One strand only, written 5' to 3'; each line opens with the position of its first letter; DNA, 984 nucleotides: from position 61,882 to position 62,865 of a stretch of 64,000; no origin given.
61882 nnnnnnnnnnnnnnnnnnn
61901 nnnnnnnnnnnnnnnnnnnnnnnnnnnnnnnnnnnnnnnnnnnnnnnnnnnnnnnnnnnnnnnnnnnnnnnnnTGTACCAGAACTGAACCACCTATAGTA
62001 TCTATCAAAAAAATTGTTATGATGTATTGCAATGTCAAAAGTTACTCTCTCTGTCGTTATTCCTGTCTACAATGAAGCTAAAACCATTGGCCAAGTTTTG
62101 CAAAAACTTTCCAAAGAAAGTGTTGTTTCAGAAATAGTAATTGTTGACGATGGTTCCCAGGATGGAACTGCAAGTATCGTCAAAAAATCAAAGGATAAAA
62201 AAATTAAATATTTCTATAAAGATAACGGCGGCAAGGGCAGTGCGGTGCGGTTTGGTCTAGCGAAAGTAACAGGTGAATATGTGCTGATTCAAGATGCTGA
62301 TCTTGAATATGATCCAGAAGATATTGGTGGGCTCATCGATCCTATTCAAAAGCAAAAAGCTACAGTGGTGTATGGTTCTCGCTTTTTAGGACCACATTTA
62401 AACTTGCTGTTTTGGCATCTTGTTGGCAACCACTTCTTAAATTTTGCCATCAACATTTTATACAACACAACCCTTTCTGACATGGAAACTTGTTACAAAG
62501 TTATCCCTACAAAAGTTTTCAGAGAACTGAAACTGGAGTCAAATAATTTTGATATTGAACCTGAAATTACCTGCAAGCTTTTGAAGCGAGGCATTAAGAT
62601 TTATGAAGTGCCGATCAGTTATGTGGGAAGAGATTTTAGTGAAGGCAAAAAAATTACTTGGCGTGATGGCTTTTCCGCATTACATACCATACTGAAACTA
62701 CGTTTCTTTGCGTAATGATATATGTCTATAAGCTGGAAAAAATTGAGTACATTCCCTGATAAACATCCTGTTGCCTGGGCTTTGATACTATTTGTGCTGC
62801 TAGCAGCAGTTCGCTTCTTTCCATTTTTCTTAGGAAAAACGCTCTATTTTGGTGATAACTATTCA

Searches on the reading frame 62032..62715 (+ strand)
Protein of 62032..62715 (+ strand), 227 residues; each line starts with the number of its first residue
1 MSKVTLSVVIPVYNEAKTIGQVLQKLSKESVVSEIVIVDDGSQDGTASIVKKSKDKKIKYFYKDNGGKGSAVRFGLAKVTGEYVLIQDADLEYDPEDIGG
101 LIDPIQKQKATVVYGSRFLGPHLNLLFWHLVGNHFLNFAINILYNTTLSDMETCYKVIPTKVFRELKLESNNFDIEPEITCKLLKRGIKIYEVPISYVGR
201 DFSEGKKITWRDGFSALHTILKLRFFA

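Call 97: search_protein_families(library=pfam, proteins=[window:62032-62715:+], max_evalue=0.0001)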
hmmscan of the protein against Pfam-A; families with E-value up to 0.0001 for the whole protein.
window:62032-62715:+ (227 aa): 4 families
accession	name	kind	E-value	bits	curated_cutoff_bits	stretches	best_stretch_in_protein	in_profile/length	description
PF00535.33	Glycos_transf_2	-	5.4e-33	114.7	23.3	1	7-166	1-167/168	Glycosyl transferase family 2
PF10111.15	Glyco_tranf_2_2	-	4.7e-07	30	27.3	1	7-91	1-92/276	Glycosyltransferase like family 2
PF13641.12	Glyco_tranf_2_3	-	7.9e-06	26.5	27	1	6-119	3-125/230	Glycosyltransferase like family 2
PF13704.12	Glyco_tranf_2_4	-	5.9e-05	23.9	27.5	1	14-90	2-81/98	Glycosyl transferase family 2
